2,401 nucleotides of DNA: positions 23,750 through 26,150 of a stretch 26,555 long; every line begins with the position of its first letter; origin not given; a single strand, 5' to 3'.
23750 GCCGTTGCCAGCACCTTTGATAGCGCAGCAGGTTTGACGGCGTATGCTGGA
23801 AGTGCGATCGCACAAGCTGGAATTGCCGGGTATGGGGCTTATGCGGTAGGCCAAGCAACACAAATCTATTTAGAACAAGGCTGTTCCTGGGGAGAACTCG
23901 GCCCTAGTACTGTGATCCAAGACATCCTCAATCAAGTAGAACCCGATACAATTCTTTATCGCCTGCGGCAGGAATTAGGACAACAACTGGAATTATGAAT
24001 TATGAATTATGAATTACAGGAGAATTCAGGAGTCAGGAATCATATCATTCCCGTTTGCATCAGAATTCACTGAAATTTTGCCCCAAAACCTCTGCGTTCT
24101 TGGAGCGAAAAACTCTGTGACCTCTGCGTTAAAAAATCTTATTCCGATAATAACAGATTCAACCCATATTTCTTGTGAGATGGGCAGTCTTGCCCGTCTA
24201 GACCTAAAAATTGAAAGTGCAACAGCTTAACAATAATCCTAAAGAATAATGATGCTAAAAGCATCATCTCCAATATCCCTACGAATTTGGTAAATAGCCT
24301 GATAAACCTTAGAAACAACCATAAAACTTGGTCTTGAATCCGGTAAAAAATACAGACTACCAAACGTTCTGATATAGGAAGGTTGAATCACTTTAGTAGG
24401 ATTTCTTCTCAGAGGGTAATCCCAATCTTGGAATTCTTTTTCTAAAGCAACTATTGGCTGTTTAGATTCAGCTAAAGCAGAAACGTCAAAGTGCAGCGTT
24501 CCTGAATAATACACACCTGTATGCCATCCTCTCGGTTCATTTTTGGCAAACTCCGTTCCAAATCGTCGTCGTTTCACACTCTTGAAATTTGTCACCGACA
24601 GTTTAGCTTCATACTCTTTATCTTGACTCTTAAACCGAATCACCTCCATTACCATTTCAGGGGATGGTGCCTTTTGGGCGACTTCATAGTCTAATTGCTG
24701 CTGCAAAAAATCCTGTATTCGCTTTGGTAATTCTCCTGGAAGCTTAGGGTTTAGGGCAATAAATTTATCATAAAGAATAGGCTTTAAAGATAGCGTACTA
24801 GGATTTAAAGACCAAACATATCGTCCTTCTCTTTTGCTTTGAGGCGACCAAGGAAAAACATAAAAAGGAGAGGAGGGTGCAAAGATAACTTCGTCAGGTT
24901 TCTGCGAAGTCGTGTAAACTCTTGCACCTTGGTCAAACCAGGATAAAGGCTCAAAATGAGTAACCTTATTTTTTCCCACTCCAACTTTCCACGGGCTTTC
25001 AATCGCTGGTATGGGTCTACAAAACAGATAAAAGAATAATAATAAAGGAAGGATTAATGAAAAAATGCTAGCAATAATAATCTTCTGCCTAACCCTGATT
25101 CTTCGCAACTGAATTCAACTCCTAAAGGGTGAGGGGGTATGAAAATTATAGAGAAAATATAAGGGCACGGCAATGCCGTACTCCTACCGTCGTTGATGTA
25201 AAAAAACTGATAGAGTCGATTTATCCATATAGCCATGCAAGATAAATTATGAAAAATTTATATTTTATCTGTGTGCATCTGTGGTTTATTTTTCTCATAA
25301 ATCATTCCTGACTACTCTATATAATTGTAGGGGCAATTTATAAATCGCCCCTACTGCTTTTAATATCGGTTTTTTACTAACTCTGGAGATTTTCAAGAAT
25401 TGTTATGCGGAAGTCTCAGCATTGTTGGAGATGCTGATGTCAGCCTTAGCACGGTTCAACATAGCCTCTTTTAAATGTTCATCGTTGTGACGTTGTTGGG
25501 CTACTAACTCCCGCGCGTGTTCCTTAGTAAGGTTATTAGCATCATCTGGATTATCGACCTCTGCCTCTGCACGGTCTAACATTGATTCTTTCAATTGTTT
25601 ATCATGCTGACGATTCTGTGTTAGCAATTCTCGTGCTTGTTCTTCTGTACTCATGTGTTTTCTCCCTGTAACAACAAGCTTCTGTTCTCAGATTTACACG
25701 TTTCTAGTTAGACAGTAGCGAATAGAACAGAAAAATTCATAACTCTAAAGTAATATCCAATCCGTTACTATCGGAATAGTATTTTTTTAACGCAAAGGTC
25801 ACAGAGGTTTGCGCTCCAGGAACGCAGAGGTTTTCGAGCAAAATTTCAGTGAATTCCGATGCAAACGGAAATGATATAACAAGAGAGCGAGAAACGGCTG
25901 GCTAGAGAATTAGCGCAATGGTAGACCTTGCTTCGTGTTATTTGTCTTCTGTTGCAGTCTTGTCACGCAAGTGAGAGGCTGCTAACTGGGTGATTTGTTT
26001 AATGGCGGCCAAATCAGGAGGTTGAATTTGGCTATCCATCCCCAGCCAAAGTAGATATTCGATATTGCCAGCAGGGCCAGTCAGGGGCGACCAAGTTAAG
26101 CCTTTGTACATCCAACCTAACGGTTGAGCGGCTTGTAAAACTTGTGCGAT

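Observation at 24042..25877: Two-gene cassette bracketed by 113-bp inverted repeats (candidate invertible or mobilisable segment without a recombinase)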

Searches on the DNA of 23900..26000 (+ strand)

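Call 8: search_rna_families(source=window, start=23900, end=26000, threshold=evalue, max_evalue=10)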
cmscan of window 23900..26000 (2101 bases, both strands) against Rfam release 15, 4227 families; matches with E-value up to 10: 6.
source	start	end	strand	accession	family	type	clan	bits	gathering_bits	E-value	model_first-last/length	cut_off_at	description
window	25300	25376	-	RF02530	URE2_IRES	Cis-reg; IRES;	-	20.8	70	4.8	1-105/105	no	Ure2 internal ribosome entry site (IRES)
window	25679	25789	-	RF02508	Atu_Ti4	Gene; sRNA;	-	18.3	40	1.6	1-107/107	no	Rhizobiales sRNA Atu_Ti4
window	25201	25266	-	RF01615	ceN111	Gene; snRNA; snoRNA; CD-box;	-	18.2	43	6.8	1-70/70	no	Nematode snoRNA ceN111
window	25219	25278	+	RF00638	MIR159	Gene; miRNA;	-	16.7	74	1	68-127/196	no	MIR159 microRNA precursor family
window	25246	25301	+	RF00818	mir-318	Gene; miRNA;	CL00084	16.7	70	8.9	1-69/69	no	mir-318 microRNA precursor family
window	24221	24277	-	RF01412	BsrG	Gene; sRNA;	-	13.4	55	3.1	68-125/259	no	BsrG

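Call 10: search_dna_similar(query=window:24035-24165:+, collection=plasmids, mode=distant, max_evalue=0.001, max_rows=40)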
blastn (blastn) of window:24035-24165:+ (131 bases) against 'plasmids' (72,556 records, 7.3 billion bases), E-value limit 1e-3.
No match.
